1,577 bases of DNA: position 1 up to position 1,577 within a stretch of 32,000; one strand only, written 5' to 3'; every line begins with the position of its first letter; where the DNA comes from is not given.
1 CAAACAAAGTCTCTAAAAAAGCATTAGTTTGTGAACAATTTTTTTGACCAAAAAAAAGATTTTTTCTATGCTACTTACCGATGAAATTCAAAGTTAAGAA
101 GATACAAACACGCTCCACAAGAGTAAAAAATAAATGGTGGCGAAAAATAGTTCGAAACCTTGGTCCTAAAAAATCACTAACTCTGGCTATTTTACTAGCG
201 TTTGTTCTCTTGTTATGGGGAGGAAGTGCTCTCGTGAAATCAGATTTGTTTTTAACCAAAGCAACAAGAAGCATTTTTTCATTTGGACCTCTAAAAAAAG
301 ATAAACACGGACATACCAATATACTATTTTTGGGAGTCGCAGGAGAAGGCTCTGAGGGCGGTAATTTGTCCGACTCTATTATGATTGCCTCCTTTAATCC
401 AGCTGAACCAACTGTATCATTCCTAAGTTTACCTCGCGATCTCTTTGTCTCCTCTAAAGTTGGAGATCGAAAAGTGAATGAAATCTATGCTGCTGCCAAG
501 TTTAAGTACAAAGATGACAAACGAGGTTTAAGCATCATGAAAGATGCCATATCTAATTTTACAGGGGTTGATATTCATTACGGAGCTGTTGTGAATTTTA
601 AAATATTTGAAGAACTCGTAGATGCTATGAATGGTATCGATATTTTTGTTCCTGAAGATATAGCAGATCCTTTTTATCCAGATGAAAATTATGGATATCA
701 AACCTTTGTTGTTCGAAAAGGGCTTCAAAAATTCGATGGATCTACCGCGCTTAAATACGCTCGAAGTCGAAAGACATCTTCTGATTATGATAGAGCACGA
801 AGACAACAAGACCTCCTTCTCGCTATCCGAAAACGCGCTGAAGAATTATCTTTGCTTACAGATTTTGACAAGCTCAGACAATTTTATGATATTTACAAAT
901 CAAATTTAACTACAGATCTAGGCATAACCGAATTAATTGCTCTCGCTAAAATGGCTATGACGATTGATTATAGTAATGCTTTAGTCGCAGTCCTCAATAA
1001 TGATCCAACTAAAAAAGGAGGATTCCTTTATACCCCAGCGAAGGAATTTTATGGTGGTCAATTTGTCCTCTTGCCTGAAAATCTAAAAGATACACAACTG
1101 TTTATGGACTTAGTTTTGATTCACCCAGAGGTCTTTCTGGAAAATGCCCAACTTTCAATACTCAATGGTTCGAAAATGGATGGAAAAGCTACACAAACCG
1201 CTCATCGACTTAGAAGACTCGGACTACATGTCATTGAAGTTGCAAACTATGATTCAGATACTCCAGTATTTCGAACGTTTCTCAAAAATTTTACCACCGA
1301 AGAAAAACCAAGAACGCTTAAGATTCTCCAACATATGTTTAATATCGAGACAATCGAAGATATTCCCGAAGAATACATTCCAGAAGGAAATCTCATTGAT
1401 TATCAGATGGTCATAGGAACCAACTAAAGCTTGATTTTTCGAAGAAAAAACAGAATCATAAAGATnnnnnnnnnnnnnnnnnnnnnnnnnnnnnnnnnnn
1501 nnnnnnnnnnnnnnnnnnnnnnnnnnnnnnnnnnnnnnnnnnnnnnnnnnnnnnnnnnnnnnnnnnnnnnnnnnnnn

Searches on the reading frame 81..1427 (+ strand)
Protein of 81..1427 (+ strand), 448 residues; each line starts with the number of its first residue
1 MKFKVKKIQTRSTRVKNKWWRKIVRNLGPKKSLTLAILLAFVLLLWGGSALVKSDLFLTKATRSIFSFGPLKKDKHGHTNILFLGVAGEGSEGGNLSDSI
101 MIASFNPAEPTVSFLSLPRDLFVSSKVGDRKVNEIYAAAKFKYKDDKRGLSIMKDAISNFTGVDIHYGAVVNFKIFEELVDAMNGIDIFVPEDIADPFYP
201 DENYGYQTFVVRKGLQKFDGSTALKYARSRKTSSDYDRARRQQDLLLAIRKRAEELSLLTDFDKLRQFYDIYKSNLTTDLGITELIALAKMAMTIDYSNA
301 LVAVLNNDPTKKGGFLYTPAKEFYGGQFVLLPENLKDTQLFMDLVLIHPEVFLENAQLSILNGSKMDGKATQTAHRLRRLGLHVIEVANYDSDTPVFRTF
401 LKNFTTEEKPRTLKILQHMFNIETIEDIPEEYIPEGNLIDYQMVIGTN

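Call 3: search_protein_families(library=pfam, proteins=[window:81-1427:+], max_evalue=1)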
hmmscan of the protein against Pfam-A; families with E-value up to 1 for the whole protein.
window:81-1427:+ (448 aa): 2 families
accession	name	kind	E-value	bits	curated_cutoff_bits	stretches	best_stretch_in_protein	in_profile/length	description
PF03816.19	LytR_cpsA_psr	-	2.1e-29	103.1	24.6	1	97-253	2-148/150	LytR_cpsA_psr family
PF13399.11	LytR_C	-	0.006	17.9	22.2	1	357-394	3-43/86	LytR cell envelope-related transcriptional attenuator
